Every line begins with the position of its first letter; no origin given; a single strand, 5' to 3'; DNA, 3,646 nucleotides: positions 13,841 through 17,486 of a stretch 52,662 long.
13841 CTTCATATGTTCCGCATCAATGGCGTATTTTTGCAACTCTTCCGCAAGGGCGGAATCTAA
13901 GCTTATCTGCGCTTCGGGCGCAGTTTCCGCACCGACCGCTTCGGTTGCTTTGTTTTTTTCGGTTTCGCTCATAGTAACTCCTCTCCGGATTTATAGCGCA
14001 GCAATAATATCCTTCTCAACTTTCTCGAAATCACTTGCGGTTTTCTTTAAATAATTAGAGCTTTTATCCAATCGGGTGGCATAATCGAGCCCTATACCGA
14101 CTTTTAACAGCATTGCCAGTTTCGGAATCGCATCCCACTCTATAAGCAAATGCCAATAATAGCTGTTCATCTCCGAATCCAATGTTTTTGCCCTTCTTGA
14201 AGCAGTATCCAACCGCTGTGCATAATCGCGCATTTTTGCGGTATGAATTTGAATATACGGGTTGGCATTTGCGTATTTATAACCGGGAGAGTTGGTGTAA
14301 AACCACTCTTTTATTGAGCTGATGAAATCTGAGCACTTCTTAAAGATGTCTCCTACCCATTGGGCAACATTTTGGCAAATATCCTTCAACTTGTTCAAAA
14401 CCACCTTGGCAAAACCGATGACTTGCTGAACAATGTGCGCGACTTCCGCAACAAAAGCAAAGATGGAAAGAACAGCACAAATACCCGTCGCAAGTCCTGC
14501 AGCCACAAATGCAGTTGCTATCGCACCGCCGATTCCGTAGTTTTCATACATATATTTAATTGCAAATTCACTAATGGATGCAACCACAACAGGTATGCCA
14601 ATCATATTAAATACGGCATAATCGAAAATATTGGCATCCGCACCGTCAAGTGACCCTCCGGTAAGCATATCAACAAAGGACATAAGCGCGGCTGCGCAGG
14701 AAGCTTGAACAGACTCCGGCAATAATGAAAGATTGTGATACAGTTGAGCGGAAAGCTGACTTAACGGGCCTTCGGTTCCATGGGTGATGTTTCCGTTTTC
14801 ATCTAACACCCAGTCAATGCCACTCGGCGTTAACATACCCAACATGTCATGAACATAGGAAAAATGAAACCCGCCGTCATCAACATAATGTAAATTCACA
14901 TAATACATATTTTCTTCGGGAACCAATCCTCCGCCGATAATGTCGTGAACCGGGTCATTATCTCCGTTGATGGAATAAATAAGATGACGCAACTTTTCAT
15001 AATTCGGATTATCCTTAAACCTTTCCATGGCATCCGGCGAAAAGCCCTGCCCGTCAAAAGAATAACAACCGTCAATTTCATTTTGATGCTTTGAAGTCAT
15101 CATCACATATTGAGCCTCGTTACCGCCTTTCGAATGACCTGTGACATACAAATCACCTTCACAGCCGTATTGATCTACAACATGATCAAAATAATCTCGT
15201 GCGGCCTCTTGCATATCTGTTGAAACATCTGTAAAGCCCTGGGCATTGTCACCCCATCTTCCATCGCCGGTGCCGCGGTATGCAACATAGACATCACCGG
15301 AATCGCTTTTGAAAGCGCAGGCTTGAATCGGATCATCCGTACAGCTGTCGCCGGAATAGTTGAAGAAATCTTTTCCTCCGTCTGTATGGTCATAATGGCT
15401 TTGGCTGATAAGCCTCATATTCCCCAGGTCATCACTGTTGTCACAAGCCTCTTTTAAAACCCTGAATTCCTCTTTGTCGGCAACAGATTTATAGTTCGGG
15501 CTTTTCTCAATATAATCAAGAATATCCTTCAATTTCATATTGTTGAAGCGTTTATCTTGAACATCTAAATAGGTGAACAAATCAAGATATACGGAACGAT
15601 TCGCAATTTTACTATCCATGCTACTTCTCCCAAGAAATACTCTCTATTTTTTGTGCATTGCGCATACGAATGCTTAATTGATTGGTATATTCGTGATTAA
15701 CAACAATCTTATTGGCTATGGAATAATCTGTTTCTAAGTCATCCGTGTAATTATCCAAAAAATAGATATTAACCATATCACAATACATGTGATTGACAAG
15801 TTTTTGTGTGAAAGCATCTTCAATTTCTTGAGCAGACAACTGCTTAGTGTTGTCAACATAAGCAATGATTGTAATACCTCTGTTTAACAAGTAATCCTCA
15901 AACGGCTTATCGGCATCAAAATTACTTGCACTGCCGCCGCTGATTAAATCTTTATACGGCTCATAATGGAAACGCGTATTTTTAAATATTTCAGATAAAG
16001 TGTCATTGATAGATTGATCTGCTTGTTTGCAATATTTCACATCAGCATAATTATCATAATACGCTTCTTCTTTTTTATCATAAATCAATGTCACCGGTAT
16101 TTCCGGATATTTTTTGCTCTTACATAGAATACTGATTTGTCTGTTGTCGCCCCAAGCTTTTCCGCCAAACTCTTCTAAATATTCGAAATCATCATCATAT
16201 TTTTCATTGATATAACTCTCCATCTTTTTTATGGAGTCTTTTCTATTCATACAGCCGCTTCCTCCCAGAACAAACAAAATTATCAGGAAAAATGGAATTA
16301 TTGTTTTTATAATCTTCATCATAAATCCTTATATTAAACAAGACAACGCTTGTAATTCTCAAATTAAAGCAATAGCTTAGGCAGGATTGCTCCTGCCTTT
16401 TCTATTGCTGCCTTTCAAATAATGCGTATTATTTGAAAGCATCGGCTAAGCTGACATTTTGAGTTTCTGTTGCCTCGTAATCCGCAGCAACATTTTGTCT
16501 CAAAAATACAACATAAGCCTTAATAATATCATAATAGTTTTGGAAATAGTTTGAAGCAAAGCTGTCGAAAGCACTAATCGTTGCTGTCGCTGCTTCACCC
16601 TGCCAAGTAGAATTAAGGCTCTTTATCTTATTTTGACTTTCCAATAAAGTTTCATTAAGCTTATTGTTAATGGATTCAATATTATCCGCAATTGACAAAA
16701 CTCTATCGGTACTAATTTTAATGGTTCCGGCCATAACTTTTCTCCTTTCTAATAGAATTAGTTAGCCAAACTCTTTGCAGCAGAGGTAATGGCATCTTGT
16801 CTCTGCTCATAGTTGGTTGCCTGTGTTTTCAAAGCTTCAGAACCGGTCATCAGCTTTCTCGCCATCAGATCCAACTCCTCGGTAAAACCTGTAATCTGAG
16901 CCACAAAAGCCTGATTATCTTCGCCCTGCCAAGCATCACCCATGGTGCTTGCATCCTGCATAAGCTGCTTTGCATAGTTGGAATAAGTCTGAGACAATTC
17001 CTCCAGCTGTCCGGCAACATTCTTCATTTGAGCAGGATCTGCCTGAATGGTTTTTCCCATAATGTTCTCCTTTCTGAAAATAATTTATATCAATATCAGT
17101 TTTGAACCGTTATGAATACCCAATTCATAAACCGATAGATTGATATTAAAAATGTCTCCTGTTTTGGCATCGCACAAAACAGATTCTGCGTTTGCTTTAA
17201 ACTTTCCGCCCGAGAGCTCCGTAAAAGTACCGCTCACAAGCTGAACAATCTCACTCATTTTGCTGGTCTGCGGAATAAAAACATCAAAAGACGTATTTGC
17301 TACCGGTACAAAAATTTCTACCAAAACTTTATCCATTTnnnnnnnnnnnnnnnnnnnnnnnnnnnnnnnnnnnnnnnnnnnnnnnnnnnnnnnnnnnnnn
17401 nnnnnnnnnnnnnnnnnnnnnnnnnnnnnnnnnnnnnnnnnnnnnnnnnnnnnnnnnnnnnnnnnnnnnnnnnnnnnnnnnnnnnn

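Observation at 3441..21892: T7SSb-type secretion locus coupled to a kinase / PP2C / multi-FHA module, with no EssA, EssB or EsaA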

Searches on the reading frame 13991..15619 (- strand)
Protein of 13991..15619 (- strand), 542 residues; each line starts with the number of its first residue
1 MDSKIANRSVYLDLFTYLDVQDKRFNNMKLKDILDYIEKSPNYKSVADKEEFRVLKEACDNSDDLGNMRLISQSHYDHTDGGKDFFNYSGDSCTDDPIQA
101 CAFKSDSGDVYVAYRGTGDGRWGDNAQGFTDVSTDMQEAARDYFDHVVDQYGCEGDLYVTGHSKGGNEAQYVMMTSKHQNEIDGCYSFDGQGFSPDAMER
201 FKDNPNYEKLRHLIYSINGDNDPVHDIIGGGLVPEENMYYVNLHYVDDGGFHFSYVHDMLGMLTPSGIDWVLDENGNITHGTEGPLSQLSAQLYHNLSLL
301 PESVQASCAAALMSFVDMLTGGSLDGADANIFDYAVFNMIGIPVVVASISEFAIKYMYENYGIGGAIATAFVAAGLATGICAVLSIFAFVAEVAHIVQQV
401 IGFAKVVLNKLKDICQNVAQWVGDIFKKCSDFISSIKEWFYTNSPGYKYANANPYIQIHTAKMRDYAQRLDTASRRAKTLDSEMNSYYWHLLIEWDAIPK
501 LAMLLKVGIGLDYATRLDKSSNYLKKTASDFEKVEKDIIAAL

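Call 4: search_protein_families(library=pfam, proteins=[window:13991-15619:-], max_evalue=0.01)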
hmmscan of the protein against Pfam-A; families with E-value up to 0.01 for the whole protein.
window:13991-15619:- (542 aa): 1 family
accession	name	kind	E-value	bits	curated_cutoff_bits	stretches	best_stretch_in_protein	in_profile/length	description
PF11187.14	Mbeg1-like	-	2.3e-16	60.4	21.1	1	99-214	28-145/224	Mbeg1-like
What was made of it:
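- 13991..15619 (-): Lipase toxin 1: a 'reverse' T7 substrate with an N-terminal Mbeg1-like lipase, hydrophobic segments and a C-terminal helical domain. Pfam Mbeg1-like (call 4).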

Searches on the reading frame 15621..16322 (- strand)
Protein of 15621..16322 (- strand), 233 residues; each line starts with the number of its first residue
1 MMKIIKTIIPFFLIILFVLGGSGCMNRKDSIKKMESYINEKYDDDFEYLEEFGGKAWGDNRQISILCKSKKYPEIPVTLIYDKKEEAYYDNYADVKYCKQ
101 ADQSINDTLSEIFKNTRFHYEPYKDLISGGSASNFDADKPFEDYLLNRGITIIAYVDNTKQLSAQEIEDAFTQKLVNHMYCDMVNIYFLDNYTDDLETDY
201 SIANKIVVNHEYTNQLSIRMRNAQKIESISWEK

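Call 4: search_protein_families(library=pfam, proteins=[window:15621-16322:-], max_evalue=0.01)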
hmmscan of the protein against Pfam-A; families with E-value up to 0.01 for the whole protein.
window:15621-16322:- (233 aa): 0 families

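Call 33: search_protein_families(library=pfam, proteins=[window:15621-16322:-], max_evalue=5)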
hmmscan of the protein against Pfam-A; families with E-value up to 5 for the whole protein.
window:15621-16322:- (233 aa): 1 family
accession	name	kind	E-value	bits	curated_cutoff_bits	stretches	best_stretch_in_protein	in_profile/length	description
PF20029.6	DUF6436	-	0.076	13.2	27.3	1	69-116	69-117/133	Domain of unknown function (DUF6436)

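Call 63: search_protein_families(library=ncbifam, proteins=[window:15621-16322:-], max_evalue=0.01)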
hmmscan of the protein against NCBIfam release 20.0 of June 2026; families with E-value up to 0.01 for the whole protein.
window:15621-16322:- (233 aa): 0 families

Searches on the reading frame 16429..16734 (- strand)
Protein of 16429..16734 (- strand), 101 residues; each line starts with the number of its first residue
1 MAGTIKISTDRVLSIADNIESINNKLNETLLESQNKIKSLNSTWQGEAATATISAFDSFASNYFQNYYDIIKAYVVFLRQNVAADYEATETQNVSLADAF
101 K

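Call 4: search_protein_families(library=pfam, proteins=[window:16429-16734:-], max_evalue=0.01)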
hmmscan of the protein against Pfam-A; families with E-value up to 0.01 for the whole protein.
window:16429-16734:- (101 aa): 1 family
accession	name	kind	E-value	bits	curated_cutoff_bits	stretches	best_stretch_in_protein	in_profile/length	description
PF06013.18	WXG100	-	5.7e-08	33.4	27.3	1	5-81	2-77/86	Proteins of 100 residues with WXG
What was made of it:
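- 16429..16734 (-): TseA2 (second, non-identical core WXG100 protein). Pfam WXG100, E 6e-8 (call 4).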

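Call 63: search_protein_families(library=ncbifam, proteins=[window:16429-16734:-], max_evalue=0.01)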
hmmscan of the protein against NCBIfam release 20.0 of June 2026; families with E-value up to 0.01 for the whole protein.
window:16429-16734:- (101 aa): 2 families
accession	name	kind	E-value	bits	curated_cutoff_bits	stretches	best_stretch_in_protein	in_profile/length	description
NF035934.1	ESAT6_2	subfamily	6.8e-18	64.7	100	1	4-100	2-96/96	pore-forming ESAT-6 family protein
TIGR03930.1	WXG100_ESAT6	subfamily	7.1e-09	35.8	44.85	1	5-94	2-89/90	WXG100 family type VII secretion target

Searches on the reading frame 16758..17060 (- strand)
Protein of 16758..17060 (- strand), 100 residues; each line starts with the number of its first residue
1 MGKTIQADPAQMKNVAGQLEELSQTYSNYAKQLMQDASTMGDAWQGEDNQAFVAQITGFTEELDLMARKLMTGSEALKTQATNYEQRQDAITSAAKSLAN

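Call 4: search_protein_families(library=pfam, proteins=[window:16758-17060:-], max_evalue=0.01)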
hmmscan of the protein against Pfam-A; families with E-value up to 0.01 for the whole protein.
window:16758-17060:- (100 aa): 3 families
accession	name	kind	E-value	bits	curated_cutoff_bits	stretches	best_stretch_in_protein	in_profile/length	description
PF06013.18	WXG100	-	2.3e-11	44.2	27.3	1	5-87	2-84/86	Proteins of 100 residues with WXG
PF00823.25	PPE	-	1.1e-05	26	26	1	8-100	19-112/165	PPE family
PF25547.1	WXG100_2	-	0.0039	17.6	27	1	8-92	27-113/150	WXG100 like domain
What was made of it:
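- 16758..17060 (-): TseA1 (core WXG100 protein). Pfam WXG100, E 2e-11 (call 4).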

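Call 63: search_protein_families(library=ncbifam, proteins=[window:16758-17060:-], max_evalue=0.01)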
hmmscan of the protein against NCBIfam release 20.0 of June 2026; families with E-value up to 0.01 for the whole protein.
window:16758-17060:- (100 aa): 2 families
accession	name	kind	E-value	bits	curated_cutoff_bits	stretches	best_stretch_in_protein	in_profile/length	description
TIGR03930.1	WXG100_ESAT6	subfamily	1.1e-11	44.7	44.85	1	5-90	2-87/90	WXG100 family type VII secretion target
NF035934.1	ESAT6_2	subfamily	0.001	19.2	100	1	8-97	6-95/96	pore-forming ESAT-6 family protein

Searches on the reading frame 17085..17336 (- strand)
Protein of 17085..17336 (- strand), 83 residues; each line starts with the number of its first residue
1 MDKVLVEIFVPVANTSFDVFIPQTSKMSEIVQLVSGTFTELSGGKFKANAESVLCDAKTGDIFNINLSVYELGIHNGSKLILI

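Call 4: search_protein_families(library=pfam, proteins=[window:17085-17336:-], max_evalue=0.01)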
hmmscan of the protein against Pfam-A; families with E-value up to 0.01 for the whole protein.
window:17085-17336:- (83 aa): 1 family
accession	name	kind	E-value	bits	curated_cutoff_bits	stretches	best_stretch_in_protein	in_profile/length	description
PF08817.16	YukD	-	5.6e-05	24.3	27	1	6-82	2-76/76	WXG100 protein secretion system (Wss), protein YukD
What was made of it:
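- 17085..17336 (-): TseB (YukD/EsaB-like ubiquitin-fold protein). Pfam YukD, E 5.6e-5, which is below the gathering score (call 4).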

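Call 63: search_protein_families(library=ncbifam, proteins=[window:17085-17336:-], max_evalue=0.01)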
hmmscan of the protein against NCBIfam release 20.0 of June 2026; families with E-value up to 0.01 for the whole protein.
window:17085-17336:- (83 aa): 0 families
